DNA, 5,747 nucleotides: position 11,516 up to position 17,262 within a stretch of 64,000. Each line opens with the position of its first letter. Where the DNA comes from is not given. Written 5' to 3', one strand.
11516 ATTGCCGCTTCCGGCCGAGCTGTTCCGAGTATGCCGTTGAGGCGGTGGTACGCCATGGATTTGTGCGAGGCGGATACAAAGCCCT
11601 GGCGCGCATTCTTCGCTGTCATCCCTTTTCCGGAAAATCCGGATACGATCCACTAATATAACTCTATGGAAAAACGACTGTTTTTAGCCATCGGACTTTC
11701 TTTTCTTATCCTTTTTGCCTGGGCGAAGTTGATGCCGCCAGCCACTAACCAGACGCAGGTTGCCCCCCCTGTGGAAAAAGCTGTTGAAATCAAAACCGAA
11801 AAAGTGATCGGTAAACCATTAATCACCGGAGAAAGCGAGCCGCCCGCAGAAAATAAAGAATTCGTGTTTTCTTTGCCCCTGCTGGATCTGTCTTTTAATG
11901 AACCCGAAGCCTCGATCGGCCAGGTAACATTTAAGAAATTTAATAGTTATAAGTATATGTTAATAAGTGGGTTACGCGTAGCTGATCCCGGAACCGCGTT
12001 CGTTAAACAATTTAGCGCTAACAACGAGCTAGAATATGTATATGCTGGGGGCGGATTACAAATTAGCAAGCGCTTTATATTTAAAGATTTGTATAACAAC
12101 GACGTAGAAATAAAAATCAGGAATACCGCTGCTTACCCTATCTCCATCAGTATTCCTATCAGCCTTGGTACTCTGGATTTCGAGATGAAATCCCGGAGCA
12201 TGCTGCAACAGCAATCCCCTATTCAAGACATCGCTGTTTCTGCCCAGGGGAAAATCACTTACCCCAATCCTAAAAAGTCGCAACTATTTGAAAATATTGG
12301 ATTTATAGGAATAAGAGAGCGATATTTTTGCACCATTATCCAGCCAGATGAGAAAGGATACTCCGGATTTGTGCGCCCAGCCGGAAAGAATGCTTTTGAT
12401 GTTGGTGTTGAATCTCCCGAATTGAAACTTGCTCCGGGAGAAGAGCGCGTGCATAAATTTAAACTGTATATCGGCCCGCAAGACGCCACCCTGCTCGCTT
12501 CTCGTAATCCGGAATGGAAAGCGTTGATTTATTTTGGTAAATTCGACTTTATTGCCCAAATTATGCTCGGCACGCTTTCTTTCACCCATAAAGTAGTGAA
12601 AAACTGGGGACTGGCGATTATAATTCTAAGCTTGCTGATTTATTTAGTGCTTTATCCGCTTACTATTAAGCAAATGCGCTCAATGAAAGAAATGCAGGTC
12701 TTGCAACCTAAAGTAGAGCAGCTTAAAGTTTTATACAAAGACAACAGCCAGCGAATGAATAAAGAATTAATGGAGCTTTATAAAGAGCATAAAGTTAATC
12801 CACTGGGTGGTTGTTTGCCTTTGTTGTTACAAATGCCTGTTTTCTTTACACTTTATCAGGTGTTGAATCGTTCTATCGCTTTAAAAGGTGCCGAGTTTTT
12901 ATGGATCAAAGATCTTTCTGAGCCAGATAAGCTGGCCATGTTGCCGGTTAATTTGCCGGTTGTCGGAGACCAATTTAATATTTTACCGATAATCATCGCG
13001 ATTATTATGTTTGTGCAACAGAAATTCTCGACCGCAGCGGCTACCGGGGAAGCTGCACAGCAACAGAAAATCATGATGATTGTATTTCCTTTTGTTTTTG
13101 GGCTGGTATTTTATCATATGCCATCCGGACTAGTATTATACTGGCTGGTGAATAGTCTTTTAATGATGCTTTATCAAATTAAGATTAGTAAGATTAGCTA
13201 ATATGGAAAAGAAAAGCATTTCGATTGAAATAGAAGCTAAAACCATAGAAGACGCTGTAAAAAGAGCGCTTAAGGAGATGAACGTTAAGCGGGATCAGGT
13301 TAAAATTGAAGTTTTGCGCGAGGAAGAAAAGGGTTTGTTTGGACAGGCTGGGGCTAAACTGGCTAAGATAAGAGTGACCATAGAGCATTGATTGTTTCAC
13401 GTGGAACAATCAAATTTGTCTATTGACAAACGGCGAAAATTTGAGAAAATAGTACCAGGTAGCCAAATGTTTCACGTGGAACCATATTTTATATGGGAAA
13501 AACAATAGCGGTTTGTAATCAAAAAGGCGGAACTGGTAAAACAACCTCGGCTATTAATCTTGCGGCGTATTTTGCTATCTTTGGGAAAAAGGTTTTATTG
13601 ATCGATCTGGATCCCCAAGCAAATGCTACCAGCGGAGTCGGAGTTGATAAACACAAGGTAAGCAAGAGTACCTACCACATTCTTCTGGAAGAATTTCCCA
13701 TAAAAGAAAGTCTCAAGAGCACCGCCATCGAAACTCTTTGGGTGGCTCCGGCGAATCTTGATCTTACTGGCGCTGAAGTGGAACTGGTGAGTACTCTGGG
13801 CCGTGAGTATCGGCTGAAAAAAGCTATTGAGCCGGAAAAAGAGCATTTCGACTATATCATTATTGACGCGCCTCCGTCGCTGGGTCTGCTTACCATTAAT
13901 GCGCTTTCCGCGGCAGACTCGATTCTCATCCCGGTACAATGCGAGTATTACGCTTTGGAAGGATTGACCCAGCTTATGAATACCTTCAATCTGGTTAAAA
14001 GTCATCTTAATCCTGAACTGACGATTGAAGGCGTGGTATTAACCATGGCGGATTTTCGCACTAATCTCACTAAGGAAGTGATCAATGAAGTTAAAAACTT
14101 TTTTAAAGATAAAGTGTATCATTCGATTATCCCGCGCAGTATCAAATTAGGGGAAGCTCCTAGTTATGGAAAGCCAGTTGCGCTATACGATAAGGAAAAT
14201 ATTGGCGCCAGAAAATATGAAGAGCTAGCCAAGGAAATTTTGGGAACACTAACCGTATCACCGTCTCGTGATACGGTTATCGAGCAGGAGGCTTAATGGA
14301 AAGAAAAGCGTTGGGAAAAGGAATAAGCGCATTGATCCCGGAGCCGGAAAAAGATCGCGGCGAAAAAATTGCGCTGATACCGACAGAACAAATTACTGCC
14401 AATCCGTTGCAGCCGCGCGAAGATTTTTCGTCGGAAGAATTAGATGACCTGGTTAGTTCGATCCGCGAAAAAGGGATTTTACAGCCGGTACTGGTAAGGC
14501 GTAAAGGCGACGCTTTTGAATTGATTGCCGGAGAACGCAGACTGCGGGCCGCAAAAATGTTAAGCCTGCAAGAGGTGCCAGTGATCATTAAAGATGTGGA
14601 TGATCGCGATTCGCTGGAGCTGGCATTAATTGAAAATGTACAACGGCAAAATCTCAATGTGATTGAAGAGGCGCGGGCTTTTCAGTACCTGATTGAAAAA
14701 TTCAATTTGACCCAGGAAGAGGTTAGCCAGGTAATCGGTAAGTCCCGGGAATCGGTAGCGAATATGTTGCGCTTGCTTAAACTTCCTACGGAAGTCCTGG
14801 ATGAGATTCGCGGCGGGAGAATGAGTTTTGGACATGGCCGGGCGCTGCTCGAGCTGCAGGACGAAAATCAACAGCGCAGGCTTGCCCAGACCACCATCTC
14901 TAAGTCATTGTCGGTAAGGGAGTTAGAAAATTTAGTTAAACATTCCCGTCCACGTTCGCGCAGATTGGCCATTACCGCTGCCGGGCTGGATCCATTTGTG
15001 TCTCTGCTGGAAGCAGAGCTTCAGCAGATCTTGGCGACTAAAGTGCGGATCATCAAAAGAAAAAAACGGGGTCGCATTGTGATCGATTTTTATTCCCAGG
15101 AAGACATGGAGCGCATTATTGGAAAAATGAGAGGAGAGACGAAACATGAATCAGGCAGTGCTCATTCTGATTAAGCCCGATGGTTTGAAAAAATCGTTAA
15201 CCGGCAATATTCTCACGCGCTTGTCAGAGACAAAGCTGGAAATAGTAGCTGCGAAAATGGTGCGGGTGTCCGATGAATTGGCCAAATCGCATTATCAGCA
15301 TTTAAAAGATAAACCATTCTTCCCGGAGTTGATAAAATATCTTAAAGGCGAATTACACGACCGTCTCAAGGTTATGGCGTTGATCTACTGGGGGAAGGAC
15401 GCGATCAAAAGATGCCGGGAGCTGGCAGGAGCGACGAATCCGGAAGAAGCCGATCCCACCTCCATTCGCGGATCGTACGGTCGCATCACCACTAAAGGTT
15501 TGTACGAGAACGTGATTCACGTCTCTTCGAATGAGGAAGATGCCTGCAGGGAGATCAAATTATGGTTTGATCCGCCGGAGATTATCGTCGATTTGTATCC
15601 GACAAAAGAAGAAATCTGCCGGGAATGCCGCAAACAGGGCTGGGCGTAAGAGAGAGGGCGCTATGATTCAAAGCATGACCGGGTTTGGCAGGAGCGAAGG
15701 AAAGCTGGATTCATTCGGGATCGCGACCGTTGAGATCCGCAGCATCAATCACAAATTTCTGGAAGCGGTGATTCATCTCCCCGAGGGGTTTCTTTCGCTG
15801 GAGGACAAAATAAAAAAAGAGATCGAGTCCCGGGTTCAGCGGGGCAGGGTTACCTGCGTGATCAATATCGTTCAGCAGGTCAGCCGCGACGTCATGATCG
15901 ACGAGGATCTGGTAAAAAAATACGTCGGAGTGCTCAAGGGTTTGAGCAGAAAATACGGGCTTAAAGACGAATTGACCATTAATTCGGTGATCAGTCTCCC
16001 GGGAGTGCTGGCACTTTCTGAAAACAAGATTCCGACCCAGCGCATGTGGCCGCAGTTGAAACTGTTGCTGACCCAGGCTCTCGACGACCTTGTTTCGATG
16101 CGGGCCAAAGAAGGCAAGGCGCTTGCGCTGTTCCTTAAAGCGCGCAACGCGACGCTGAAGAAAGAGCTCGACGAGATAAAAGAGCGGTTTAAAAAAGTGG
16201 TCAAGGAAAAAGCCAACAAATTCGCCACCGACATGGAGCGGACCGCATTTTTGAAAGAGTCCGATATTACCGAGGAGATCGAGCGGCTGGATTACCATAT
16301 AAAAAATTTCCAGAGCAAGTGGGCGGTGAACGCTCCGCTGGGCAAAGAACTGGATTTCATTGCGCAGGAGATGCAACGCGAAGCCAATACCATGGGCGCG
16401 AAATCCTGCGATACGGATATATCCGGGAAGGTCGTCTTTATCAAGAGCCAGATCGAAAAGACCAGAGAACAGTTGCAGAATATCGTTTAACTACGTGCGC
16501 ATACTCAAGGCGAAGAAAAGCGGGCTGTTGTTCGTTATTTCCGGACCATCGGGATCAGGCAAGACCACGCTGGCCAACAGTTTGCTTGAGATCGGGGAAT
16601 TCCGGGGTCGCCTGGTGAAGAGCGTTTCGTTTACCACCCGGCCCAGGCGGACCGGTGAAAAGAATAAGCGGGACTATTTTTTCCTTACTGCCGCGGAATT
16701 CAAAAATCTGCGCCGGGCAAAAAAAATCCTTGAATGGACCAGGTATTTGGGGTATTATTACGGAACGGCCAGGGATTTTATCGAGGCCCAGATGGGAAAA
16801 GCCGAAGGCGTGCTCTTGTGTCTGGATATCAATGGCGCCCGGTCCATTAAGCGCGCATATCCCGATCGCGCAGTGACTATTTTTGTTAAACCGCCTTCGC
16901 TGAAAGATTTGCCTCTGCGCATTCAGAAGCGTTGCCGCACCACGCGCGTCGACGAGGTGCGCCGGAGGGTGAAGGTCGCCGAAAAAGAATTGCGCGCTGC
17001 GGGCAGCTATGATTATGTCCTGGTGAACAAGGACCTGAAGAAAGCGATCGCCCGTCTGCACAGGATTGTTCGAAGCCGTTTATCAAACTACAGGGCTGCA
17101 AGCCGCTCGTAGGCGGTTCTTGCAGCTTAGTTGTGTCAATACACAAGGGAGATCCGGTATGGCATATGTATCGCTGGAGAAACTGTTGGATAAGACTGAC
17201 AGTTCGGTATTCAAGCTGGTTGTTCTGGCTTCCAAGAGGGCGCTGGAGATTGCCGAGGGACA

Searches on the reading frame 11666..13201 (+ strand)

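Call 75: search_protein_families(library=pfam, proteins=[window:11666-13201:+], max_evalue=0.00001)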
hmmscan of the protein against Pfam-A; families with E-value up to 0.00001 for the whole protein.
window:11666-13201:+ (511 aa): 2 families
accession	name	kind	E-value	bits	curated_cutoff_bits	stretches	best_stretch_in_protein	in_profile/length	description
PF02096.25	60KD_IMP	-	3.5e-58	196.6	35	1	314-508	1-162/163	60Kd inner membrane protein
PF14849.12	YidC_periplas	-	6.4e-18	66.1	24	1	122-300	90-280/283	YidC periplasmic domain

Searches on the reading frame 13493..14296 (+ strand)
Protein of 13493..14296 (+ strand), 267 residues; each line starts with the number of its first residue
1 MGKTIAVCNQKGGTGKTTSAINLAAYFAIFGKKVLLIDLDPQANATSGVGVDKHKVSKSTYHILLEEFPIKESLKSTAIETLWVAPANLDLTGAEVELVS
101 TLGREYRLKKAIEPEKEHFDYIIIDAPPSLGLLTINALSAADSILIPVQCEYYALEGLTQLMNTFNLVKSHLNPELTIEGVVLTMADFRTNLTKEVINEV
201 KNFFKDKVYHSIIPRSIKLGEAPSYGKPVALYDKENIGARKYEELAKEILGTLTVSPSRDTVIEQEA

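Call 75: search_protein_families(library=pfam, proteins=[window:13493-14296:+], max_evalue=0.00001)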
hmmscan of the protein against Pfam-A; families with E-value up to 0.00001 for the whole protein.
window:13493-14296:+ (267 aa): 7 families
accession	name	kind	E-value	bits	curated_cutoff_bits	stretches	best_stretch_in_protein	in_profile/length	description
PF13614.12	AAA_31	-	1.1e-65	221.3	27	1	3-178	2-177/177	AAA domain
PF01656.29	CbiA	-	9.8e-29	100.3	25.4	1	5-229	1-125/125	CobQ/CobB/MinD/ParA nucleotide binding domain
PF09140.17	MipZ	-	4.8e-11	42.9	20.7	1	4-161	2-142/262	ATPase MipZ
PF10609.15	ParA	-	4.2e-09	36.6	27.1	1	3-248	4-244/246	NUBPL iron-transfer P-loop NTPase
PF00142.24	Fer4_NifH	-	8e-09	35.8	25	1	10-48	7-45/271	4Fe-4S iron sulfur cluster binding proteins, NifH/frxC family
PF02374.21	ArsA_ATPase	-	6.9e-07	29.2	24.3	0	10-129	8-135/305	Anion-transporting ATPase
PF06564.18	CBP_BcsQ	-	2e-06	27.9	21.3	0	5-154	4-151/234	Cellulose biosynthesis protein BcsQ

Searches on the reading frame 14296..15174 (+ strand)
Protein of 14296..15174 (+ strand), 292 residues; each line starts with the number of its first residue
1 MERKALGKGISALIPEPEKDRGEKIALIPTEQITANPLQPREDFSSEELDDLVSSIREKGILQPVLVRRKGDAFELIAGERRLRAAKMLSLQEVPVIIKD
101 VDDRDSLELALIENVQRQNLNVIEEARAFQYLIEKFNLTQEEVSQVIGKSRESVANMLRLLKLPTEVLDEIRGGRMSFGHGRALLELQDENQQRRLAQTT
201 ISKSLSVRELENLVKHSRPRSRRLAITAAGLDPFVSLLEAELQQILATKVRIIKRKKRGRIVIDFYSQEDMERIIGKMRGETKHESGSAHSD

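Call 75: search_protein_families(library=pfam, proteins=[window:14296-15174:+], max_evalue=0.00001)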
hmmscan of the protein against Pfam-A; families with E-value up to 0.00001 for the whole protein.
window:14296-15174:+ (292 aa): 3 families
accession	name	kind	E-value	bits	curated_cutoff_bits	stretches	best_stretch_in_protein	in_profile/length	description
PF17762.8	HTH_ParB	-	3.7e-36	123.8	22.6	1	118-217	1-100/102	ParB HTH domain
PF02195.25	ParB_N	-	1.7e-31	108.5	26.3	1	24-116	2-95/95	ParB N-terminal domain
PF23552.2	ParB_C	-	2.4e-08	33.7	23.8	1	232-278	2-49/50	ParB dimerisation domain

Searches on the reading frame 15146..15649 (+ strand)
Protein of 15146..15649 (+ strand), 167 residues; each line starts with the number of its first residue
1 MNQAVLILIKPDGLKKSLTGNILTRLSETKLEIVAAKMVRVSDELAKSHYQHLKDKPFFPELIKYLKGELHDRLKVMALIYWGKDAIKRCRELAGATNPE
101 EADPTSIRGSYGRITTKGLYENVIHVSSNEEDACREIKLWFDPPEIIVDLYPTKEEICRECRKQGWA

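Call 77: search_protein_families(library=pfam, proteins=[window:15146-15649:+], max_evalue=0.00001)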
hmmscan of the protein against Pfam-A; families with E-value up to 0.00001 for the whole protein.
window:15146-15649:+ (167 aa): 1 family
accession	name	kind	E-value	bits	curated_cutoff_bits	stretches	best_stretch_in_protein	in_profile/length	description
PF00334.24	NDK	-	2.3e-39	134.8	27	1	5-145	3-134/135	Nucleoside diphosphate kinase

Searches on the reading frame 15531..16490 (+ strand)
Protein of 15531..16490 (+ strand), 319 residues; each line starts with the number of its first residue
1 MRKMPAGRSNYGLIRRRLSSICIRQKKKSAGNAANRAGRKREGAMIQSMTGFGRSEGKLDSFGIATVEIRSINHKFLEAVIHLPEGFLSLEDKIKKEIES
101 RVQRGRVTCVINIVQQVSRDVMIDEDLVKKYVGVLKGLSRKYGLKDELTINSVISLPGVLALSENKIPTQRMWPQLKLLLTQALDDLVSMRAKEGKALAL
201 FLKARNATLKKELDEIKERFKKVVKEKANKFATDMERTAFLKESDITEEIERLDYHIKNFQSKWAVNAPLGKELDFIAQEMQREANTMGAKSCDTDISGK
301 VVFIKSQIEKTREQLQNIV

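Call 75: search_protein_families(library=pfam, proteins=[window:15531-16490:+], max_evalue=0.00001)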
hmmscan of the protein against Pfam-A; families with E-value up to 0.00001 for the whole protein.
window:15531-16490:+ (319 aa): 2 families
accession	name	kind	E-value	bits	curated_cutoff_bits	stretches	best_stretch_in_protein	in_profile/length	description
PF03755.18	YicC-like_N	-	1.3e-41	143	25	1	46-199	1-155/156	Endoribonuclease YicC-like, N-terminal region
PF08340.16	YicC-like_C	-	8.6e-30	103.8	27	1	206-318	6-119/120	Endoribonuclease YicC-like, C-terminal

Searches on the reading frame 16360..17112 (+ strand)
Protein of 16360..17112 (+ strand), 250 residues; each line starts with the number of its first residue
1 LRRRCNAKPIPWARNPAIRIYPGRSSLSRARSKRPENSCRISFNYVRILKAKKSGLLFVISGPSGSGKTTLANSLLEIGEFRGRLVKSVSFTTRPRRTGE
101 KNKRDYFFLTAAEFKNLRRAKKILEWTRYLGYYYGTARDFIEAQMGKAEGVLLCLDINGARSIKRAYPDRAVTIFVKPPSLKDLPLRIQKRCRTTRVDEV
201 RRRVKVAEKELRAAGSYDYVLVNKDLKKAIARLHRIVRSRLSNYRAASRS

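Call 75: search_protein_families(library=pfam, proteins=[window:16360-17112:+], max_evalue=0.00001)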
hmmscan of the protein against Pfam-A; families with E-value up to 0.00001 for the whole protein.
window:16360-17112:+ (250 aa): 1 family
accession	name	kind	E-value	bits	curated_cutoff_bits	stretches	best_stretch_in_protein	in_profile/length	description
PF00625.27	Guanylate_kin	-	5.6e-35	121.1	25.2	1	58-239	5-181/182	Guanylate kinase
